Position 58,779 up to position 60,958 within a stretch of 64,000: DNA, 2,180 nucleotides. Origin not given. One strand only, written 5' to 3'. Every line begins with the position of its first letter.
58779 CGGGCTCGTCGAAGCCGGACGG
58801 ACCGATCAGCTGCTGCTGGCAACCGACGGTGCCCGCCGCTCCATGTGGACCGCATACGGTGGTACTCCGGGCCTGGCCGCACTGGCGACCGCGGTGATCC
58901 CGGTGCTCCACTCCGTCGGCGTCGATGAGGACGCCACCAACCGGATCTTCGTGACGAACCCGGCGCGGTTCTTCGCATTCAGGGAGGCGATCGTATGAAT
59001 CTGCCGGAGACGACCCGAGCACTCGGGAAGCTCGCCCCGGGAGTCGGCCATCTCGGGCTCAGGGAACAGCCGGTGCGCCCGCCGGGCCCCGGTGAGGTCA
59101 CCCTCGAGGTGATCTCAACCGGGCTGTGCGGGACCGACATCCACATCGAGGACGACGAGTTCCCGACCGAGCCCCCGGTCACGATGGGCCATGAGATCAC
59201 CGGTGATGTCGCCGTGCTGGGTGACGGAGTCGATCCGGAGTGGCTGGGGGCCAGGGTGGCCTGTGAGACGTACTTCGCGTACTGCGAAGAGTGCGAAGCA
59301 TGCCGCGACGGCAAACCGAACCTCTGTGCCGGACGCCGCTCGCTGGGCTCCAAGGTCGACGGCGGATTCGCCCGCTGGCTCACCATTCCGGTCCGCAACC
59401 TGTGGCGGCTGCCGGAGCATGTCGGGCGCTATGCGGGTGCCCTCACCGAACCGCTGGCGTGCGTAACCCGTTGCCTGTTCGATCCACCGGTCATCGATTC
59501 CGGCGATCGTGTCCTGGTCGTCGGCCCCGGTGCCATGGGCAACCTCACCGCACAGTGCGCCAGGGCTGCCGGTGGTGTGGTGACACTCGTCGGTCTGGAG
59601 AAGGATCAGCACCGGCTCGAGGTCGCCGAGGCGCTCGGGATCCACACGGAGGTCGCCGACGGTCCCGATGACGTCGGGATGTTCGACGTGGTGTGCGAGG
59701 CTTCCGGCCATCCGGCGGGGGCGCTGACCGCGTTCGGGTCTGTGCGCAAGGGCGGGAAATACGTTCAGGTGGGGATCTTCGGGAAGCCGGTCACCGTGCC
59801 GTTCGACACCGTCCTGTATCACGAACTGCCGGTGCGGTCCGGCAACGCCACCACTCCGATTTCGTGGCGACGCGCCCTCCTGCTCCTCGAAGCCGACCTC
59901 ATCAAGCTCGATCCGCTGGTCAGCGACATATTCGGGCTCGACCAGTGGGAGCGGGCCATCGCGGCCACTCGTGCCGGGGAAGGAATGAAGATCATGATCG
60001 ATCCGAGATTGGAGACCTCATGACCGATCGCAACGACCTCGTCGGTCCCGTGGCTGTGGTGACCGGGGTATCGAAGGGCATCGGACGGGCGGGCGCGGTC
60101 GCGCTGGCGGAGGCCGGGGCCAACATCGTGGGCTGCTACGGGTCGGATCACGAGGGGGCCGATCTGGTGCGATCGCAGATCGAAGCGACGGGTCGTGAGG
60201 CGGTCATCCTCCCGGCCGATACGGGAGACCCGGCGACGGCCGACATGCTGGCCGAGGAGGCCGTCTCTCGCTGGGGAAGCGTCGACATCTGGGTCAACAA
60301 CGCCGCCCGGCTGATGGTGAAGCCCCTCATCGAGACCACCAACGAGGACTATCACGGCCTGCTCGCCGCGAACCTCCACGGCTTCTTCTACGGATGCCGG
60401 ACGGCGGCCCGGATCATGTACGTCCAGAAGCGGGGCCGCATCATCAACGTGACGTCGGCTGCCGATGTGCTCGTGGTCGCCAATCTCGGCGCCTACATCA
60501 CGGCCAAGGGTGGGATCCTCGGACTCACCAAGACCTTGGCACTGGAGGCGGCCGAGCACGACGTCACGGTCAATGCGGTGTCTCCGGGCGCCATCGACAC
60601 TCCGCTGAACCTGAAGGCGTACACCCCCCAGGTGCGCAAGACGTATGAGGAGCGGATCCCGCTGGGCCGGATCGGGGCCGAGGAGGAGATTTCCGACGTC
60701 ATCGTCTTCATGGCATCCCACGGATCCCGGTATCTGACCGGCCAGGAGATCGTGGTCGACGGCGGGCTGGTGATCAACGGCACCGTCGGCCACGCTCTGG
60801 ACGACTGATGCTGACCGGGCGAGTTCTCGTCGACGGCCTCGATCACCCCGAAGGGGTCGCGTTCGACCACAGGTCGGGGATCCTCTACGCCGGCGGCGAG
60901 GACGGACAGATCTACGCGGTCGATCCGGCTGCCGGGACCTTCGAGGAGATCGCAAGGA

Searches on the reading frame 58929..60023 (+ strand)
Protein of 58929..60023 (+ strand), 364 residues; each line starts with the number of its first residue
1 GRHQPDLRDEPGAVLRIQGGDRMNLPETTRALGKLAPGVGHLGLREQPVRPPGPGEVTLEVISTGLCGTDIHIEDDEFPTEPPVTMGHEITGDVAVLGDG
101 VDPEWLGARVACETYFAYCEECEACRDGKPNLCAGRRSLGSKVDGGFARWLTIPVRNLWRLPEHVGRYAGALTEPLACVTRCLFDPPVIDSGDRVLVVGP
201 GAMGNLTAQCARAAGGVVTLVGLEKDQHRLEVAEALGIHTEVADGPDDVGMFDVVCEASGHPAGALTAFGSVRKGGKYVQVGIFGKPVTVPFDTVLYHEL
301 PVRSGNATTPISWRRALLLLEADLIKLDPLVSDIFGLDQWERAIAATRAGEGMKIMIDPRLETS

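Call 43: search_protein_families(library=pfam, proteins=[window:58929-60023:+], max_evalue=0.0001)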
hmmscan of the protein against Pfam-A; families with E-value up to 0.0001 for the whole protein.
window:58929-60023:+ (364 aa): 3 families
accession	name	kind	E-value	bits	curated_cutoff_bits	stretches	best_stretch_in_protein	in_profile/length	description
PF08240.17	ADH_N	-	2.5e-23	82.8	23.5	1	53-163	1-104/104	Alcohol dehydrogenase GroES-like domain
PF00107.32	ADH_zinc_N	-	6.8e-12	45.9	31.8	1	203-317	2-124/129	Zinc-binding dehydrogenase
PF16912.11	Glu_dehyd_C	-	6.3e-06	26.2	34.9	1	193-294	32-141/211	Glucose dehydrogenase C-terminus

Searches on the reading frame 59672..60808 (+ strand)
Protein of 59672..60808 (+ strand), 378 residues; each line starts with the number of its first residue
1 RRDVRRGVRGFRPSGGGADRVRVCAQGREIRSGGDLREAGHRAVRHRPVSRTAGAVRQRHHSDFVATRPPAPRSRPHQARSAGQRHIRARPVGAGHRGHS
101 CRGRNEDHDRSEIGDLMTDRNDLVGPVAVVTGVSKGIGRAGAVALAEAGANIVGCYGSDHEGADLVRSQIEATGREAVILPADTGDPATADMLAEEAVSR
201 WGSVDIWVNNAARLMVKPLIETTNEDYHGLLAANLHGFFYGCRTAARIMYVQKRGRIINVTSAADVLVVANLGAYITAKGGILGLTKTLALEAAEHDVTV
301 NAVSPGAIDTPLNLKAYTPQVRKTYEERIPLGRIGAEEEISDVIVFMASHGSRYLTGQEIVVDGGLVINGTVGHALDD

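Call 85: search_protein_families(library=pfam, proteins=[window:59672-60808:+], max_evalue=0.001)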
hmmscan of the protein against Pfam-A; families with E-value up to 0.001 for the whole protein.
window:59672-60808:+ (378 aa): 3 families
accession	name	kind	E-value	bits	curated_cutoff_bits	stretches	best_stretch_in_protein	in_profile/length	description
PF13561.12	adh_short_C2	-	7.1e-59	199.7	27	1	132-366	1-235/236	Enoyl-(Acyl carrier protein) reductase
PF00106.31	adh_short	-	1.2e-45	155.8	26.6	1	127-314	2-188/195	short chain dehydrogenase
PF08659.16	KR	-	2.7e-05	24.6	22.6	1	129-275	4-149/180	KR domain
